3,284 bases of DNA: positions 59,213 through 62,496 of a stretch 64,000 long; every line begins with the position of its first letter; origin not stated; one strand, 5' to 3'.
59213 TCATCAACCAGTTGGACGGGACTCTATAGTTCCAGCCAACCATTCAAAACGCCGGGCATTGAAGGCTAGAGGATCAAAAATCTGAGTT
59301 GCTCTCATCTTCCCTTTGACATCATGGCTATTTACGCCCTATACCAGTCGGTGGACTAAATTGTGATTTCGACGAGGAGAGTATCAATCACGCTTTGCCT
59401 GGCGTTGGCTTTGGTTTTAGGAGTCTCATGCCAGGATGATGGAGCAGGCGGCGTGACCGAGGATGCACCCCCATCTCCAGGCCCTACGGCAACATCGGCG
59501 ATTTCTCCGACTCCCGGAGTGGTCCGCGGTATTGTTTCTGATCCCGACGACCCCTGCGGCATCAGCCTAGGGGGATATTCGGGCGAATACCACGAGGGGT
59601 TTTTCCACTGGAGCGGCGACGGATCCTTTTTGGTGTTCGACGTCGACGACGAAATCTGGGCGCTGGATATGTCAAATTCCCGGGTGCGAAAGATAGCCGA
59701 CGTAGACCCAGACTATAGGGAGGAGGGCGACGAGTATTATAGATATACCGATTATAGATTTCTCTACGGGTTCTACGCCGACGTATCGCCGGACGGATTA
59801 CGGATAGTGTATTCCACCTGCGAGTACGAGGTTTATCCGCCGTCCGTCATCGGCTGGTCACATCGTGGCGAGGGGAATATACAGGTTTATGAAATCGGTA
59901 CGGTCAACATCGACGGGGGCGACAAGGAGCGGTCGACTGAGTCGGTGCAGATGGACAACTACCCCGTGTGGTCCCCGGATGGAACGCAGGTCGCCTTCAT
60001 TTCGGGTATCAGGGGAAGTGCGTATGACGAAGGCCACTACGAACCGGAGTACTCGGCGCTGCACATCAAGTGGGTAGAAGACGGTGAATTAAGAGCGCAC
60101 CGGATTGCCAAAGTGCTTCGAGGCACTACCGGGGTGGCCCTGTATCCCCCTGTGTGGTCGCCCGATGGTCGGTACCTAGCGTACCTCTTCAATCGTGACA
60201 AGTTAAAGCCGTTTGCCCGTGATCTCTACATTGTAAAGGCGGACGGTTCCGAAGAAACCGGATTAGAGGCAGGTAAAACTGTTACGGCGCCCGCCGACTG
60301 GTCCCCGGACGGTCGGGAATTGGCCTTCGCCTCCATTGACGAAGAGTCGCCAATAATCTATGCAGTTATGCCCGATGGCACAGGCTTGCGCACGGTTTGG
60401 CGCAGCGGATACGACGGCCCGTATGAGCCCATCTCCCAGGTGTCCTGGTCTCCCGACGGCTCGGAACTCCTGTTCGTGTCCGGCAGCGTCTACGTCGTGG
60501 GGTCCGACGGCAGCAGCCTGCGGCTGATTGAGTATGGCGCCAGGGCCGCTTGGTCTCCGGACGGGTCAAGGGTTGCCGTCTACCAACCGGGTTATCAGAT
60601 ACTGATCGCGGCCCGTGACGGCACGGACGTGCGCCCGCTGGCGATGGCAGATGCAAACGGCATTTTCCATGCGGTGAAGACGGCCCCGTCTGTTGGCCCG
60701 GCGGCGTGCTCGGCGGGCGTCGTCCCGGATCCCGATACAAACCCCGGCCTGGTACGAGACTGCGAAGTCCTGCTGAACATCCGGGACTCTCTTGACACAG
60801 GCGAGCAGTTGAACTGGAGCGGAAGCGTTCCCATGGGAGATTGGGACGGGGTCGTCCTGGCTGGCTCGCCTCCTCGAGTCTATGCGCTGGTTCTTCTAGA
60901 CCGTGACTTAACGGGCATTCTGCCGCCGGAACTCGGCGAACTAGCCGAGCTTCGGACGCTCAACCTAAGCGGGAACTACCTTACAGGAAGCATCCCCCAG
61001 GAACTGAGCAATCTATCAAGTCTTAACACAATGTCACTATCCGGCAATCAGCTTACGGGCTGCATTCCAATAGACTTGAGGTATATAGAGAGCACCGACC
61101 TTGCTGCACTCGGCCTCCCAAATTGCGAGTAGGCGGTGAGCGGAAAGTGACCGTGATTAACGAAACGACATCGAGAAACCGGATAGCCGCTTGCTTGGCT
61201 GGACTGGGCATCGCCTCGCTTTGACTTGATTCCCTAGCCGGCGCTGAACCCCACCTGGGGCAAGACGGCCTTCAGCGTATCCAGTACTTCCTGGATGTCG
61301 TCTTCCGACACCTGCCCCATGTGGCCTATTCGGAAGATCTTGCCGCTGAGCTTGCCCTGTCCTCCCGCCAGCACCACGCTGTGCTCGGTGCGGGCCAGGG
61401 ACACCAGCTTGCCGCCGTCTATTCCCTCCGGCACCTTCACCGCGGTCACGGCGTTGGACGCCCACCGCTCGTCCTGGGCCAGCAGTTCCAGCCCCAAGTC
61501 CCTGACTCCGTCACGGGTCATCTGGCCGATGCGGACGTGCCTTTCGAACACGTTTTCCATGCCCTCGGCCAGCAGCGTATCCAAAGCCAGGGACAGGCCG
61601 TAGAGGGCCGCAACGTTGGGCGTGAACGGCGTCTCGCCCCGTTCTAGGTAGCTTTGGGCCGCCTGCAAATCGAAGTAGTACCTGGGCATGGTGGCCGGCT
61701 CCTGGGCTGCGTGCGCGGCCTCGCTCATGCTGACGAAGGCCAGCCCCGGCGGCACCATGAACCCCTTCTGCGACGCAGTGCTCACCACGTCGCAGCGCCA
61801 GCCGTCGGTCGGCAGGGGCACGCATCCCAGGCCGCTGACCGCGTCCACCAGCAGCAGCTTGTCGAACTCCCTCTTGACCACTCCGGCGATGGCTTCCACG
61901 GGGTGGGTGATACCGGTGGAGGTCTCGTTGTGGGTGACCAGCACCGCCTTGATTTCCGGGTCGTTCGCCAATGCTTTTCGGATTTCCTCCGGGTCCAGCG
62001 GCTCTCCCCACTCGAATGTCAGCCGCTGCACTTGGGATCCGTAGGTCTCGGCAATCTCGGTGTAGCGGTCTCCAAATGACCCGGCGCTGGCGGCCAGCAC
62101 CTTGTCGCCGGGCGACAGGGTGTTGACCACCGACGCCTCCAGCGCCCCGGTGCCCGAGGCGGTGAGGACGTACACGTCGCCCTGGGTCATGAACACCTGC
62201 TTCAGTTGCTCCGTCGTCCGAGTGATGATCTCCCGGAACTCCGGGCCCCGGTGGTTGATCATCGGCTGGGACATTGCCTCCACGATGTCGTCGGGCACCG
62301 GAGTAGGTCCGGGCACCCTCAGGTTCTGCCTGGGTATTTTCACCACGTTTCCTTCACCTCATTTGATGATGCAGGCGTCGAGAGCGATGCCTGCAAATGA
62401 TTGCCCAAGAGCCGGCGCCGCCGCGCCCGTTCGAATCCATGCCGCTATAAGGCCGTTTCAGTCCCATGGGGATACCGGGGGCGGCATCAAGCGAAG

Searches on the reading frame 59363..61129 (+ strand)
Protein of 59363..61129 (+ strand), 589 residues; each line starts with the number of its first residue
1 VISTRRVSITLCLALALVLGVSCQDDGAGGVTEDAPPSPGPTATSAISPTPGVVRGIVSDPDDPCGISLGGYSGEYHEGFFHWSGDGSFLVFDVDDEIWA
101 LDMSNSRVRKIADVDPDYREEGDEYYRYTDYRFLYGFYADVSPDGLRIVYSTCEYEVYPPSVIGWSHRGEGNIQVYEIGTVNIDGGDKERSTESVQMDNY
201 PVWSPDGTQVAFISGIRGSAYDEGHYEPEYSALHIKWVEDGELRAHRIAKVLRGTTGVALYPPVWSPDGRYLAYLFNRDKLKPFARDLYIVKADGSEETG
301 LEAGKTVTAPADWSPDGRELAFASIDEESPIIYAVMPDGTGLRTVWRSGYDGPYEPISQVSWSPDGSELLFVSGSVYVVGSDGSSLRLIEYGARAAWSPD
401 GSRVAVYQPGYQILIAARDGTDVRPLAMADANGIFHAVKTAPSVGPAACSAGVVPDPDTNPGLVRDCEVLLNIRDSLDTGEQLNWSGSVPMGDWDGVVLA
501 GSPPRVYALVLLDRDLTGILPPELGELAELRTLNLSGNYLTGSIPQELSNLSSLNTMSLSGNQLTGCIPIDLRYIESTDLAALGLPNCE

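Call 12: search_protein_families(library=pfam, proteins=[window:59363-61129:+], max_evalue=0.01)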
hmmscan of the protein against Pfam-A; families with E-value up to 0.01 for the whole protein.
window:59363-61129:+ (589 aa): 10 families
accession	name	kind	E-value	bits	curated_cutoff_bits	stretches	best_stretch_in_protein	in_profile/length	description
PF07676.18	PD40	-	1.2e-18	67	20.9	1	190-215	3-28/38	WD40-like Beta Propeller Repeat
PF00930.27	DPPIV_N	-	9.7e-10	38.1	22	0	311-329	106-124/354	Dipeptidyl peptidase IV (DPP IV) N-terminal region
PF00560.39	LRR_1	-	1.3e-06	27.8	20.6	1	530-551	2-23/23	Leucine Rich Repeat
PF13855.12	LRR_8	-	1.6e-06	28.2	27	1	524-564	21-61/61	Leucine rich repeat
PF25174.1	Beta-prop_THOC3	-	5.8e-05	22.7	305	1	312-406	9-105/272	THOC3 beta-propeller domain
PF00400.38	WD40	-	8.9e-05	23.3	27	0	352-375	9-30/39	WD domain, G-beta repeat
PF12799.13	LRR_4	-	0.00052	20.6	27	1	530-565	3-37/44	Leucine Rich repeats (2 copies)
PF12894.13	ANAPC4_WD40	-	0.0015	19.2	22.9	0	344-372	28-56/91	Anaphase-promoting complex subunit 4 WD40 domain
PF24797.1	Beta-prop_WDR35_TULP_N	-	0.0022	17.7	80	0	356-387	158-191/332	WDR35/TULP4 N-terminal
PF25460.1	Beta-prop_Aladin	-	0.003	17.2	171.1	0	312-373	117-172/340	Aladin seven-bladed propeller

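Call 42: find_homologous_proteins(query=window:59363-61129:+, max_evalue=1e-30)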
Query window:59363-61129:+ (589 aa): 526 proteins with E <= 1e-30 among 8000 candidates; the best 120 are listed.
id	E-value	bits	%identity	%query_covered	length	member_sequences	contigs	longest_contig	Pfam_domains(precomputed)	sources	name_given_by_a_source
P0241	0.0e+0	1289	100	95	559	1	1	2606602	PF26549.1,PF00930.28,PF00560.40,PF26550.2,PF13855.13,PF07676.19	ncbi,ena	-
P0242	3.6e-167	576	48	94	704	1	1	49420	PF23598.2,PF26549.1,PF00930.28,PF23381.2,PF00560.40,PF12894.14,PF12799.14,PF26550.2,PF13855.13,PF07676.19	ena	-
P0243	7.5e-162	558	46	94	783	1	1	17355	PF23598.2,PF25174.2,PF26549.1,PF00930.28,PF00560.40,PF12894.14,PF12799.14,PF26550.2,PF13855.13,PF07676.19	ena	-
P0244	2.1e-153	530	49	85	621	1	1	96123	PF23598.2,PF26549.1,PF00930.28,PF00560.40,PF12799.14,PF13855.13,PF23211.1,PF07676.19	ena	-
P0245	2.5e-150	520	46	93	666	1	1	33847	PF10647.16,PF23598.2,PF00930.28,PF23381.2,PF12894.14,PF13855.13,PF07676.19,PF26549.1,PF00560.40,PF12799.14,PF26550.2,PF25460.2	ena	-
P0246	3.4e-148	513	50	87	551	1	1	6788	PF26549.1,PF00930.28,PF00560.40,PF12799.14,PF26550.2,PF13855.13,PF07676.19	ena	-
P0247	1.5e-147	511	43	97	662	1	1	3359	PF23598.2,PF26549.1,PF00560.40,PF12799.14,PF13855.13,PF07676.19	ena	-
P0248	3.9e-147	509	47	89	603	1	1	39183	PF25174.2,PF26549.1,PF00930.28,PF23381.2,PF00560.40,PF12894.14,PF12799.14,PF26550.2,PF13855.13,PF07676.19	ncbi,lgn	-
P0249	2.4e-144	500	49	84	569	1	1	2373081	PF23598.2,PF26549.1,PF00930.28,PF23381.2,PF00560.40,PF12799.14,PF26550.2,PF13855.13,PF07676.19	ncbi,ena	-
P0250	1.1e-142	495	51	84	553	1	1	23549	PF23598.2,PF26549.1,PF00930.28,PF23381.2,PF00560.40,PF12799.14,PF26550.2,PF13855.13,PF07676.19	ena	-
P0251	6.5e-142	492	45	85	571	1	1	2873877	PF23598.2,PF26549.1,PF00930.28,PF09142.18,PF00560.40,PF12799.14,PF13855.13,PF07676.19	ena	-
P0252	2.1e-140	487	47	90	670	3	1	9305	PF23598.2,PF26549.1,PF00930.28,PF00560.40,PF12799.14,PF13855.13,PF07676.19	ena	-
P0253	6.2e-140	486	46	90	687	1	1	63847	PF23598.2,PF26549.1,PF00930.28,PF00560.40,PF12799.14,PF13855.13,PF07676.19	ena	-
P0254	2.0e-137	477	48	87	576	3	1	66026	PF26549.1,PF00930.28,PF00560.40,PF12799.14,PF13855.13,PF07676.19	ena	-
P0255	1.1e-135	472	45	90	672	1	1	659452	PF26549.1,PF00930.28,PF00560.40,PF12799.14,PF13855.13,PF07676.19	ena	-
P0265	1.5e-128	448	46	85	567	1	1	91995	PF23598.2,PF26549.1,PF00930.28,PF00560.40,PF12799.14,PF13855.13,PF07676.19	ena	-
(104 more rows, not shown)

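Call 43: find_encoding_contigs(protein=P0242, flank=6000, max_places=3)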
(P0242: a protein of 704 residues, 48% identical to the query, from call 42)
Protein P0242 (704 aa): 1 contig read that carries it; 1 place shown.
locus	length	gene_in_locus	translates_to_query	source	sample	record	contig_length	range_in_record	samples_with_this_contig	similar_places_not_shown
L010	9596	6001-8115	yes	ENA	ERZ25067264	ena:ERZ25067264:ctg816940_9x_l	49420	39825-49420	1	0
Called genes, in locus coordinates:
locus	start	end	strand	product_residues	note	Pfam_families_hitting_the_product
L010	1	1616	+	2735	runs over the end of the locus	-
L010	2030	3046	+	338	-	-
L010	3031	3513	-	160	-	-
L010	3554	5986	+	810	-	PF01590:GAF, PF13185:GAF_2, PF00989:PAS (faint), PF00512:HisKA, PF02518:HATPase_c, PF00072:Response_reg, PF00486:Trans_reg_C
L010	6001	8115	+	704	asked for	PF00930:DPPIV_N (faint), PF07676:PD40 (faint), PF12894:ANAPC4_WD40 (faint), PF26549:Tricorn_N, PF13855:LRR_8 (weak), PF23598:LRR_14, PF13855:LRR_8 (weak), PF12799:LRR_4 (weak), +3 more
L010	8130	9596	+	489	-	?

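Call 44: find_encoding_contigs(protein=P0265, flank=8000, max_places=3)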
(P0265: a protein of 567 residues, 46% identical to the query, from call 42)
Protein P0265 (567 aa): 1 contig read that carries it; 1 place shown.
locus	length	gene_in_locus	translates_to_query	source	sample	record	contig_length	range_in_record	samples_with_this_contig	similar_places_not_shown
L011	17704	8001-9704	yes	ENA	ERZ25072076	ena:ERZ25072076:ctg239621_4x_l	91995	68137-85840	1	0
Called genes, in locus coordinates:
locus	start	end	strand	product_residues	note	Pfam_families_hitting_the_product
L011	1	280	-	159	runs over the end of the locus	-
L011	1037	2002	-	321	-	PF01548:DEDD_Tnp_IS110, PF02371:Transposase_20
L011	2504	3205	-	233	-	-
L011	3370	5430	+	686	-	PF00930:DPPIV_N (faint), PF07676:PD40 (faint), PF26549:Tricorn_N (faint), PF00560:LRR_1 (faint)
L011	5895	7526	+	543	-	PF00930:DPPIV_N (faint), PF07676:PD40 (faint), PF26549:Tricorn_N (weak), PF23381:Beta-prop_IFT122_1st (faint), PF26550:Tricorn_2nd (weak), PF00560:LRR_1 (faint), PF12799:LRR_4 (weak)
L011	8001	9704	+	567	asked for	PF00930:DPPIV_N (faint), PF26549:Tricorn_N (faint), PF07676:PD40 (weak), PF00560:LRR_1 (faint), PF12799:LRR_4 (faint), PF13855:LRR_8 (weak), PF23598:LRR_14 (weak)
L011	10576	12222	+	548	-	-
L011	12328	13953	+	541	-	-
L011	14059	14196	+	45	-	-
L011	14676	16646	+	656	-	-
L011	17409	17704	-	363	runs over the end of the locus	PF13424:TPR_12 (faint), PF00515:TPR_1 (faint), PF07719:TPR_2 (faint), PF13414:TPR_11 (faint), PF13428:TPR_14 (faint)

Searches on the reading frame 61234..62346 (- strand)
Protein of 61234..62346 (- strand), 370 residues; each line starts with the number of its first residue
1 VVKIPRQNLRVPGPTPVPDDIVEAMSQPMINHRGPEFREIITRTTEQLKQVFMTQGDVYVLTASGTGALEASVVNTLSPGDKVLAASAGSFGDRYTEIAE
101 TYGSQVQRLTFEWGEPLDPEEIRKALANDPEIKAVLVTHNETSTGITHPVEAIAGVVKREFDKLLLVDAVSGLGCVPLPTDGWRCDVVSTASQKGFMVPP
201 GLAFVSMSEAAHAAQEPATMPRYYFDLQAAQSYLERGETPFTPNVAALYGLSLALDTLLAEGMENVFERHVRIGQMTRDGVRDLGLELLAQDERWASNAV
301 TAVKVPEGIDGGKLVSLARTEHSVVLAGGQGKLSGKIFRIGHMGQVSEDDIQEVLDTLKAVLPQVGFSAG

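Call 12: search_protein_families(library=pfam, proteins=[window:61234-62346:-], max_evalue=0.01)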
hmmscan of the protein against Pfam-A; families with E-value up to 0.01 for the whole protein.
window:61234-62346:- (370 aa): 3 families
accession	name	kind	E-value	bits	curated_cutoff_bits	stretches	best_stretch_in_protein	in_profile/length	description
PF00266.25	Aminotran_5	-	3.7e-25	89.1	21.5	1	25-325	19-334/371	Aminotransferase class-V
PF01053.26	Cys_Met_Meta_PP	-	3.8e-05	22.8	27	1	51-191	62-195/381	Cys/Met metabolism PLP-dependent enzyme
PF01212.27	Beta_elim_lyase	-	0.00035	20.4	27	1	43-158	36-156/288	Beta-eliminating lyase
